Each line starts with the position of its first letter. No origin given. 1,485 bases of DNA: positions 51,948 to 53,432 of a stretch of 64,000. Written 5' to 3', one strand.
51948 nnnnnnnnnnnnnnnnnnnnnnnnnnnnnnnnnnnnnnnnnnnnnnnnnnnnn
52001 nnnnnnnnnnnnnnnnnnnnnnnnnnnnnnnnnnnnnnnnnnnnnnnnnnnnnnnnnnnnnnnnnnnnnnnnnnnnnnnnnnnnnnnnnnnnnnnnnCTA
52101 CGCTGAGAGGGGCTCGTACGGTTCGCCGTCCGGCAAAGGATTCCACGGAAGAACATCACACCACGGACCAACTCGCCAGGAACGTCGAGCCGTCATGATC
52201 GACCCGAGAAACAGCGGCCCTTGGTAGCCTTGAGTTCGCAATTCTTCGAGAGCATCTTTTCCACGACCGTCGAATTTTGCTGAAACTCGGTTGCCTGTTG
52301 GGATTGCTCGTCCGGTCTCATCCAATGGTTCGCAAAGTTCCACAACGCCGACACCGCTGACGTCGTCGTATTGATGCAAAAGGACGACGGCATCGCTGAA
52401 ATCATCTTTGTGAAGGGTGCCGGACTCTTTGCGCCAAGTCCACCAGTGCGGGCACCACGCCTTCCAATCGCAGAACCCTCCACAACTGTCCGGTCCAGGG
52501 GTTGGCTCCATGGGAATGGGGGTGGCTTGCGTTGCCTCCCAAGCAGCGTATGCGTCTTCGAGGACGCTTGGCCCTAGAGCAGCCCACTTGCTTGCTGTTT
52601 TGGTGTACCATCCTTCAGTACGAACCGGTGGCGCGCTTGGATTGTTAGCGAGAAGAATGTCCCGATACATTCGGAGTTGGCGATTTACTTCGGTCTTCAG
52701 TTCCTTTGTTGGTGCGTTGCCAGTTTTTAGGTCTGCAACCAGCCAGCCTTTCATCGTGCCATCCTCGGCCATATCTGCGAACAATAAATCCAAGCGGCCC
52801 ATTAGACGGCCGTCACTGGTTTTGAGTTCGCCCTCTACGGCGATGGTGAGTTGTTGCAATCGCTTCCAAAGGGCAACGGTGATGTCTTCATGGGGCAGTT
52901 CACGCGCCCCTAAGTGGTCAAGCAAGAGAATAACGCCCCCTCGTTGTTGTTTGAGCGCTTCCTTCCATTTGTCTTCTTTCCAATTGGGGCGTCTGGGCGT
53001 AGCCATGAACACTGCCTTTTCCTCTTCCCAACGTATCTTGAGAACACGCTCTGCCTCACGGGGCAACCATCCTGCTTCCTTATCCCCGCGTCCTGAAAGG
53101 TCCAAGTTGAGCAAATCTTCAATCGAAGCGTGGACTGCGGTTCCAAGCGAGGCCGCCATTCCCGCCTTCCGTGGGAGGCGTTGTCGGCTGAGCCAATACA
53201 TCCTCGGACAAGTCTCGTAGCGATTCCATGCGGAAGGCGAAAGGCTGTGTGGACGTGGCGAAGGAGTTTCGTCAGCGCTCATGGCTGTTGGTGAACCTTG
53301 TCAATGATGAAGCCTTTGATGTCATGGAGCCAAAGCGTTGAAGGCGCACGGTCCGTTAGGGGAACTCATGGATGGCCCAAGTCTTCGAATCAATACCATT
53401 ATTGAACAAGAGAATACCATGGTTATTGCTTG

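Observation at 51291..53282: Convergent, tail-overlapping pair: DnaQ-like DEDDh exonuclease with C-terminal extension and a standalone Cas4-like Fe–S PD-(D/E)xK nuclease with extra C-terminal domain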

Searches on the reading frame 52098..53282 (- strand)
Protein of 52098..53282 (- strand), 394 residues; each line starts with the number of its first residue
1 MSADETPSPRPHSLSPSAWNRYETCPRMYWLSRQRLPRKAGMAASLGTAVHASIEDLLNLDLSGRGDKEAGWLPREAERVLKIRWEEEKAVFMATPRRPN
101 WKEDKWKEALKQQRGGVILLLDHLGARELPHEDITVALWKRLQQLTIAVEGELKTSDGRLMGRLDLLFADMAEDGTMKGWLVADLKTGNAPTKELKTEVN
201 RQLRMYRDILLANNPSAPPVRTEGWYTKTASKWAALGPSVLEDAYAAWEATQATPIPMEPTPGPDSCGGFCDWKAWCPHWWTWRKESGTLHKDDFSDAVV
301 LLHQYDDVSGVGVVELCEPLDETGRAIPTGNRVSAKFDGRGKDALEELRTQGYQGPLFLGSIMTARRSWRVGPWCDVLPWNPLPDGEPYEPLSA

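Call 3: search_protein_families(library=pfam, proteins=[window:52098-53282:-], max_evalue=0.01)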
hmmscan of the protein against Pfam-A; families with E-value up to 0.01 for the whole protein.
window:52098-53282:- (394 aa): 2 families
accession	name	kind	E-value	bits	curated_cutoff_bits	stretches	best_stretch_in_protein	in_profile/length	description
PF12705.13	PDDEXK_1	-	2.9e-21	77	22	1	13-278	1-247/247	PD-(D/E)XK nuclease superfamily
PF10926.14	DUF2800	-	0.0044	16.7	21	0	14-67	4-56/368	Protein of unknown function (DUF2800)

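Call 4: search_protein_families(library=ncbifam, proteins=[window:52098-53282:-], max_evalue=0.01)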
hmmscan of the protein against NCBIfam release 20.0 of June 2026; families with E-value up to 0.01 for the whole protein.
window:52098-53282:- (394 aa): 0 families

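Call 5: find_homologous_proteins(query=window:52098-53282:-)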
Query window:52098-53282:- (394 aa): 304 proteins with E <= 0.001 among 5708 candidates; the best 120 are listed.
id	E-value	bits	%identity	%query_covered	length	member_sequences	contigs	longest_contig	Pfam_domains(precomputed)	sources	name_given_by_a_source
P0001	1.7e-262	889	96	100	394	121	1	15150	PF12705.14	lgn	-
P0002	3.0e-232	789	95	90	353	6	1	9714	PF12705.14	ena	-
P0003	3.6e-221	753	81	99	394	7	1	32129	PF12705.14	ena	-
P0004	1.2e-216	738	80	97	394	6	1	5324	PF12705.14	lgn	-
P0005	3.0e-215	733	78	100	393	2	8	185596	PF12705.14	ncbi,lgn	ncbi:MAG: RecB family exonuclease [Poseidonia sp.]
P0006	1.9e-214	730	78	100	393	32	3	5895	PF12705.14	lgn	-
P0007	5.2e-214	729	78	99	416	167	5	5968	PF12705.14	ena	-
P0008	4.5e-212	723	77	99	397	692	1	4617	PF12705.14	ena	-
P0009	1.2e-208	711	77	99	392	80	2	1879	PF12705.14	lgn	-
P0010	1.6e-208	711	75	99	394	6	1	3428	PF12705.14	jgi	jgi:hypothetical protein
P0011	3.4e-203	693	76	95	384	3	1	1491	PF12705.14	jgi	jgi:hypothetical protein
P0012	1.2e-201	688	79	93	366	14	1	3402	PF12705.14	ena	-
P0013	3.0e-201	687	73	99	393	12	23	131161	PF12705.14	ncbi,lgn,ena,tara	tara:strand:- start:5210 stop:6391 length:1182 start_codon:yes stop_codon:yes gene_type:complete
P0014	6.8e-201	686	79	93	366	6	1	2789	PF12705.14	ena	-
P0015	1.4e-198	678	75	96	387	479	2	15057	PF12705.14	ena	-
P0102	1.0e-167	576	63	96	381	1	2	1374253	PF12705.14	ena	-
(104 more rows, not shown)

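Call 6: search_solved_structures(query=window:52098-53282:-, max_evalue=1, show_alignments=2)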
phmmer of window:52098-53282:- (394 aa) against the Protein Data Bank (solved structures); distinct sequences matched with E-value up to 1: 1.
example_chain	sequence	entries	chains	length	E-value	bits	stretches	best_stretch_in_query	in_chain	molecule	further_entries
6lsr_1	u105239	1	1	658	0.044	15.9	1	67-114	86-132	Large subunit GTPase 1 homolog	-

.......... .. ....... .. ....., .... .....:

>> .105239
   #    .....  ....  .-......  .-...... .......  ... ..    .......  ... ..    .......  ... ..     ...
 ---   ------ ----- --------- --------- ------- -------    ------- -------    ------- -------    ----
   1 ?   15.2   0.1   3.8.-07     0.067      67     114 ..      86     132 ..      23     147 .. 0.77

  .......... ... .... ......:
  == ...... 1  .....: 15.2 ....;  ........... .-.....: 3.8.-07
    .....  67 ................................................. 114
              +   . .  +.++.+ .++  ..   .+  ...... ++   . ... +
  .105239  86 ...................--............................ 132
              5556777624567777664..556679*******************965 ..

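Call 12: find_encoding_contigs(protein=P0005, flank=6000, max_places=2)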
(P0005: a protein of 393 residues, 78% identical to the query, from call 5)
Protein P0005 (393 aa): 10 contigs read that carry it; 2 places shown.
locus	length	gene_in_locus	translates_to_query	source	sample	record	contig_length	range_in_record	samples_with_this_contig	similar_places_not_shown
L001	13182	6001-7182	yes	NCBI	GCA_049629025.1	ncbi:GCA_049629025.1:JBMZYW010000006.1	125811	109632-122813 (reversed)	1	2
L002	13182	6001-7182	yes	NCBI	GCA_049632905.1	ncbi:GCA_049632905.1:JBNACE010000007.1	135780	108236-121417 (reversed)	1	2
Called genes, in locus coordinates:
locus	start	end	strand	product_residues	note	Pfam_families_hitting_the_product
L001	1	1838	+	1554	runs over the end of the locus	PF13229:Beta_helix (faint), PF22352:K319L-like_PKD (faint)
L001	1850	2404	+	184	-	-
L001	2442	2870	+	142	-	PF03479:PCC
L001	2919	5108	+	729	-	PF22745:Nlig-Ia, PF01653:DNA_ligase_aden, PF03120:OB_DNA_ligase, PF14520:HHH_5 (weak), PF00533:BRCT, PF12738:PTCB-BRCT (weak), PF16589:BRCT_2 (faint)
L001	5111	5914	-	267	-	PF09754:PAC2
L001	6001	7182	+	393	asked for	PF12705:PDDEXK_1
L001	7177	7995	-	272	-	PF00929:RNase_T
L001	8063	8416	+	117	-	-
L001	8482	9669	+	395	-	PF00801:PKD, PF18911:PKD_4, PF22352:K319L-like_PKD (weak), PF18911:PKD_4 (weak)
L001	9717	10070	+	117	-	-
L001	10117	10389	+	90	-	-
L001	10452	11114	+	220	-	PF00702:Hydrolase (faint), PF12710:HAD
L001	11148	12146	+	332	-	-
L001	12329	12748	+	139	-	PF13279:4HBT_2, PF03061:4HBT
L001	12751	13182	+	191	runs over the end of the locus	-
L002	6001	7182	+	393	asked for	PF12705:PDDEXK_1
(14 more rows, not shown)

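Call 13: find_encoding_contigs(protein=P0102, flank=6000, max_places=2)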
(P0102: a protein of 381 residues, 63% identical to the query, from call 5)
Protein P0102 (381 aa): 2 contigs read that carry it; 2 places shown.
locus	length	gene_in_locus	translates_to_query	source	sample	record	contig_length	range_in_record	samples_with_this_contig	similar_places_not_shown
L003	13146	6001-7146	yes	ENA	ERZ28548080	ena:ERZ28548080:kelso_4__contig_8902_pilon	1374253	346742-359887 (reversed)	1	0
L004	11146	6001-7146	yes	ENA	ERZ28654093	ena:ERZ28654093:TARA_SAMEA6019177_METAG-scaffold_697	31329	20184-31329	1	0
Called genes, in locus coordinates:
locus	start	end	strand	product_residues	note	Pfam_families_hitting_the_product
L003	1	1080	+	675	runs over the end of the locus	PF22745:Nlig-Ia (weak), PF01653:DNA_ligase_aden, PF03120:OB_DNA_ligase, PF14520:HHH_5 (weak), PF12826:HHH_2 (weak), PF00533:BRCT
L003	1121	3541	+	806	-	-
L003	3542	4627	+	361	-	-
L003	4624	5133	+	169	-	-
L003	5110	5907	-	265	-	PF09754:PAC2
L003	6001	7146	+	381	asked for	PF12705:PDDEXK_1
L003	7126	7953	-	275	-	PF00929:RNase_T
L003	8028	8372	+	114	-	-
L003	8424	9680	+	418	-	PF00801:PKD, PF18911:PKD_4, PF22352:K319L-like_PKD (faint)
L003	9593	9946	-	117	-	-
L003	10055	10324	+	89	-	-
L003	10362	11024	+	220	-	PF12710:HAD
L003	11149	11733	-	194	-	-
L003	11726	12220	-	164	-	PF13279:4HBT_2, PF03061:4HBT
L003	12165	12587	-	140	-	PF00805:Pentapeptide (weak), PF13576:Pentapeptide_3 (faint), PF13599:Pentapeptide_4, PF00805:Pentapeptide (weak)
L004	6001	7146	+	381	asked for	PF12705:PDDEXK_1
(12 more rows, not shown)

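Call 19: search_protein_representatives(protein=window:52098-53282:-)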
Query: 394 residues. Proteins with E-value up to 0.001 (for the whole library): 123; up to 1e-10: 76; up to 1e-30: 33. The best 123 are listed.
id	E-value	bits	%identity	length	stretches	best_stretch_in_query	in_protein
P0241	5.8e-120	417.4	79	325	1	7-238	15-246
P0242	3.8e-117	408.1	48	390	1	10-386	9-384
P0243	1.2e-116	406.5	64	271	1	119-386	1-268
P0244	2.0e-103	363.0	64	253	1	9-258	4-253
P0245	1.3e-78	281.2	45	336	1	42-382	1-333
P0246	4.8e-76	272.7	75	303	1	60-224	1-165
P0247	1.7e-65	238.0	39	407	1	12-388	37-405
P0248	3.2e-63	230.5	73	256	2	111-219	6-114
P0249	3.0e-59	217.4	49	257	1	10-212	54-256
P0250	9.3e-56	205.9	53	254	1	44-253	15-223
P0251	6.3e-53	196.6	64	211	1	8-170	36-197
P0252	2.4e-52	194.7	61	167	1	28-179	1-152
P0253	1.9e-51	191.7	81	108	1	160-267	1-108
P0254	2.5e-51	191.3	40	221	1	97-311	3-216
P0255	1.9e-50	188.4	59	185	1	185-327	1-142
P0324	3.6e-08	49.1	28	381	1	15-308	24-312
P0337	8.4e-06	41.3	30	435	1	23-279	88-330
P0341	1.9e-05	40.2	33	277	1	11-287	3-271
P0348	1.6e-04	37.1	26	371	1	25-290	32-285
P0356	4.3e-04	35.7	29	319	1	4-280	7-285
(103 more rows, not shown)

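Call 21: predict_structure(alignment_id=A1)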
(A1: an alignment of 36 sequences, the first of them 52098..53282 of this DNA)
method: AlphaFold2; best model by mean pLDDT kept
length: 394 residues; sequences in the alignment: 36
mean_pLDDT: 88.0   pTM: 0.81
mean pLDDT of the five models: 88.0, 85.0, 84.1, 83.9, 80.3
residues with pLDDT >= 90: 242; 70-90: 118; 50-70: 23; < 50: 11
segments of 3 or more residues with pLDDT < 50: 1-7, 41-43
pLDDT, mean of each block of 10 residues (from residue 1): 47 89 89 76 71 96 94 96 92 68 88 96 94 96 94 93 94 91 90 89 95 93 95 95 96 91 70 83 88 84 94 95 91 91 89 91 85 85 89 59
secondary structure, 60 per line:
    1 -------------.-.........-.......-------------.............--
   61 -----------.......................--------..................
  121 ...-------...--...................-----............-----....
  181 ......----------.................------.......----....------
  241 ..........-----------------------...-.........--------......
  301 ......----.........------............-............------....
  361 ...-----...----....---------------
elements in order: H16-24 H26-32 H46-58 H72-94 H103-123 H136-145 E146-154 E160-171 E177-186 H197-213 E220-226 E231-234 H241-250 H278-286 E295-306 E311-319 E326-337 H339-350 E357-363 E369-371 E376-379

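Call 24: list_cluster_members(proteins=[P0242, P0247, P0245, P0324, P0348, P0337, P0341, P0356])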
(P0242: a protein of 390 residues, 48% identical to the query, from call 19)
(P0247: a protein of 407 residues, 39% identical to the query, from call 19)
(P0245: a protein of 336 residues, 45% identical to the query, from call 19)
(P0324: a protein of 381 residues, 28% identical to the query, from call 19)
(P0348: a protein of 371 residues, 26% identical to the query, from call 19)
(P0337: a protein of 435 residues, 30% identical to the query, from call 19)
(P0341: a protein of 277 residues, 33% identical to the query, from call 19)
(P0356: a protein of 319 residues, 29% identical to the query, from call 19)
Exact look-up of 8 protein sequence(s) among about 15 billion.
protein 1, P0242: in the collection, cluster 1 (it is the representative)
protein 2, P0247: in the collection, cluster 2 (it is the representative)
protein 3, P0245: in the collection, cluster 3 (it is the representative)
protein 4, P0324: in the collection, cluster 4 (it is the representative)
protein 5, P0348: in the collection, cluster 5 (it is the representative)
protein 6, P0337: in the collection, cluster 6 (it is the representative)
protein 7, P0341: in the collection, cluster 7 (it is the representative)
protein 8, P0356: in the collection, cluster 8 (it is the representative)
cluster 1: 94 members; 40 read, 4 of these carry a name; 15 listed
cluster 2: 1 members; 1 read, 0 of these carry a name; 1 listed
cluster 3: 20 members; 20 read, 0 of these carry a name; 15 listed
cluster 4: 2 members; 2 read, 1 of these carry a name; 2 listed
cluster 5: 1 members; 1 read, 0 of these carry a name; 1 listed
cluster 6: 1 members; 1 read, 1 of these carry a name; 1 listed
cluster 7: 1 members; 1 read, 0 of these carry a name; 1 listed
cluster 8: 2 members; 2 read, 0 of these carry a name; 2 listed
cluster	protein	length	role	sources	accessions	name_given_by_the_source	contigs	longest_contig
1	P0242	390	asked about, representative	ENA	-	-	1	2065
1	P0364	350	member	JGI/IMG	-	hypothetical protein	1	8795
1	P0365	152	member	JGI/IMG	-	hypothetical protein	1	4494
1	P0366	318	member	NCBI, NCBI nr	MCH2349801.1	MAG: PD-(D/E)XK nuclease family protein, partial [Candidatus Poseidoniales archaeon] | PD-(D/E)XK nuclease family protein [Candidatus Poseidoniales archaeon]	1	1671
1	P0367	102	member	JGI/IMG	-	hypothetical protein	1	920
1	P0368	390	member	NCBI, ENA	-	-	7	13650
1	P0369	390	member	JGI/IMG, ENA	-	-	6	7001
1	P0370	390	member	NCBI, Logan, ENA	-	-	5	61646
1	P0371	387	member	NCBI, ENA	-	-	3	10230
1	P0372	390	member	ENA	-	-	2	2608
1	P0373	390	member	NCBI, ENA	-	-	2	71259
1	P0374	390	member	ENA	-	-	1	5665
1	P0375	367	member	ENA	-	-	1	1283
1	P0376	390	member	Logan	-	-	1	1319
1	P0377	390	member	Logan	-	-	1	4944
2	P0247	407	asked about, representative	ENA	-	-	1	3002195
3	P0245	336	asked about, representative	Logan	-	-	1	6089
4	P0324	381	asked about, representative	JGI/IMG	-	hypothetical protein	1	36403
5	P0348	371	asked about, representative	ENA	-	-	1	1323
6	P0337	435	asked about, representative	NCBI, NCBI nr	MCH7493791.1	PD-(D/E)XK nuclease family protein [bacterium]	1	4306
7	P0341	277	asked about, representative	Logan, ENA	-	-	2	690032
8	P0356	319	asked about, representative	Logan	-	-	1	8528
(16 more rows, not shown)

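Call 25: fold_search(model_id=the predicted structure, library=pdb)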
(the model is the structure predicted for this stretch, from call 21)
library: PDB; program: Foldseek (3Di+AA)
matches with E <= 10: 477; with E <= 0.001: 12
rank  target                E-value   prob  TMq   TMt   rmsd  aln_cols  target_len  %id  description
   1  6ppu_A                1.6e-06  1.00  0.40  0.28   7.9       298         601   21  Cryo-EM structure of AdnAB-AMPPNP-DNA complex (released 2019-11-20)
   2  7sjr_A                2.5e-06  1.00  0.42  0.20   7.1       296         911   18  Cryo-EM structure of AdnA-AdnB(W325A) in complex with DNA and AMPPNP (released 2021-12-22)
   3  9np6_A                5.8e-06  1.00  0.43  0.21   7.9       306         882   20  Cryo-EM structure of AdnA(D934A)-AdnB(D1014A) in complex with AMPPNP and blunt end DNA (released 2025-03-19)
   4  9iac_A                5.5e-05  1.00  0.38  0.53   5.3       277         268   11  Structure of the Argonaute-associated Cas4 family protein 1 (ACE1) from Microcystis aeruginosa (MaACE1) (released 2025-04-23)
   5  4cej_B                6.1e-05  1.00  0.35  0.14  12.9       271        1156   14  Crystal structure of AddAB-DNA-ADPNP complex at 3 Angstrom resolution (released 2014-03-12)
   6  9iab_A                7.2e-05  1.00  0.34  0.47   8.2       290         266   13  Structure of the Argonaute-associated Cas4 family protein 1 (ACE1) from Chroococcidiopsis thermalis (CtACE1) (released 2025-04-23)
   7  9iac_B                7.7e-05  1.00  0.34  0.47   6.2       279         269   12  Structure of the Argonaute-associated Cas4 family protein 1 (ACE1) from Microcystis aeruginosa (MaACE1) (released 2025-04-23)
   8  5eax_A                1.2e-04  1.00  0.44  0.18  18.3       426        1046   11  Crystal structure of Dna2 in complex with an ssDNA (released 2015-11-18)
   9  4cei_B                2.2e-04  1.00  0.34  0.13  13.0       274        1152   14  Crystal structure of ADPNP-bound AddAB with a forked DNA substrate (released 2014-03-12)
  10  4ceh_B                2.5e-04  1.00  0.34  0.14  13.1       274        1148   14  Crystal structure of AddAB with a forked DNA substrate (released 2014-03-12)
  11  9iab_B                3.3e-04  1.00  0.36  0.50   8.5       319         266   12  Structure of the Argonaute-associated Cas4 family protein 1 (ACE1) from Chroococcidiopsis thermalis (CtACE1) (released 2025-04-23)
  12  3u44_B                5.5e-04  1.00  0.36  0.14  12.5       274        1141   14  Crystal structure of AddAB-DNA complex (released 2012-03-21)
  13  3u4q_B                1.3e-03  1.00  0.36  0.14  12.6       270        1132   13  Structure of AddAB-DNA complex at 2.8 angstroms (released 2012-03-21)
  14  5zyt_C                1.3e-03  0.98  0.22  0.34  12.8       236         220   14  Crystal structure of human MGME1 with 3' overhang double strand DNA3 (released 2018-09-19)
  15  4ic1_B                1.4e-03  0.99  0.23  0.41  12.3       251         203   14  Crystal structure of SSO0001 (released 2013-01-16)
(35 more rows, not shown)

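Call 28: find_related_loci(query=A3, collection=genome_contigs, flank=5000)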
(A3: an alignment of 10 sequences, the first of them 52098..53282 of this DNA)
Query A3 (394 aa) in genome_contigs; peptide patterns used: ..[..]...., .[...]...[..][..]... (x = any residue, [..] = any of these).
448 stretches matched a pattern; 392 encode a relative of the query (tblastn E <= 1e-3); the best 80 are kept; 80 distinct loci.
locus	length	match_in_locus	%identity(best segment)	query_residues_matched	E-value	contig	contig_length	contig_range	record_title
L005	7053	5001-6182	96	1-394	0e+0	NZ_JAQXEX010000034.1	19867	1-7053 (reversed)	MAG: Poseidonia sp. isolate cluster2-bin.125 k141_2328001, whole genome shotgun sequence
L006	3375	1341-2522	96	1-394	0e+0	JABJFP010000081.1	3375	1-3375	MAG: Methanobacteriota archaeon isolate SI074_bin128 k141_543910, whole genome shotgun sequence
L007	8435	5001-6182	96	1-394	0e+0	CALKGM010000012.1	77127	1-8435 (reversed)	MAG: Candidatus Poseidoniaceae archaeon isolate S4_Bin_METABAT__164_1 genome assembly, contig: c_000000886129, whole gen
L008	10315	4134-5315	96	1-394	0e+0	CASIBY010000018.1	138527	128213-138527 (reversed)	MAG: Candidatus Poseidoniaceae archaeon isolate FRAM_WSC20_S10_BML_bin_60_1 genome assembly, contig: FRAM_WSC20_S10_BML_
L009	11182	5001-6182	90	1-394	0e+0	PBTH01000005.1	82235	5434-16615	MAG: Methanobacteriota archaeon isolate NP65 3861, whole genome shotgun sequence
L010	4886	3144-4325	88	1-394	0e+0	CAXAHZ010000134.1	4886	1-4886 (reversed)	MAG TPA_asm: uncultured euryarchaeote isolate ERR3525244_concoct_132 genome assembly, contig: ERZ22156399.9125, whole ge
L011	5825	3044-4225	87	1-394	0e+0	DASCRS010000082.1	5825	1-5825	MAG TPA_asm: Poseidonia sp. isolate Ts_MAG_10 c_000000395306, whole genome shotgun sequence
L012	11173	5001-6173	81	1-390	0e+0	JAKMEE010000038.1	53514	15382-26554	MAG: Poseidonia sp. isolate MOX_bin38 MunidaNeritic.contigs.fa_k127_19322, whole genome shotgun sequence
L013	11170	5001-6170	79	1-390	0e+0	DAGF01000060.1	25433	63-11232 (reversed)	MAG TPA_asm: Euryarchaeota archaeon UBA549 UBA549_contig_4635, whole genome shotgun sequence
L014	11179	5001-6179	79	1-393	0e+0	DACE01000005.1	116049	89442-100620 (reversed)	MAG TPA_asm: Euryarchaeota archaeon UBA256 UBA256_contig_1413, whole genome shotgun sequence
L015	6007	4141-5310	78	1-390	0e+0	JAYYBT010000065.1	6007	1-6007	MAG: Thermoplasmatota archaeon isolate XS_MAG27 XS_MAG27_0065, whole genome shotgun sequence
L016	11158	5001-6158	80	9-394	0e+0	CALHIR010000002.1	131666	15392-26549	MAG: Candidatus Poseidoniaceae archaeon isolate S1_Bin_MAXBIN__140_1 genome assembly, contig: c_000000029176, whole geno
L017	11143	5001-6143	80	10-390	0e+0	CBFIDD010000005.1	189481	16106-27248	MAG: Poseidonia sp. isolate Co_bin_387_strict genome assembly, contig: Co_bin_387_strict_c5, whole genome shotgun sequen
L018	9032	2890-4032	80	10-390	0e+0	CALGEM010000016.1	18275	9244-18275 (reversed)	MAG TPA_asm: uncultured euryarchaeote isolate ERR599053_bin.127_CONCOCT_v1.1_MAG genome assembly, contig: ERZ840905.3674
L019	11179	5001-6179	78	1-393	0e+0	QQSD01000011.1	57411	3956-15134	MAG: Candidatus Poseidoniales archaeon isolate bin_245 U_43203-11, whole genome shotgun sequence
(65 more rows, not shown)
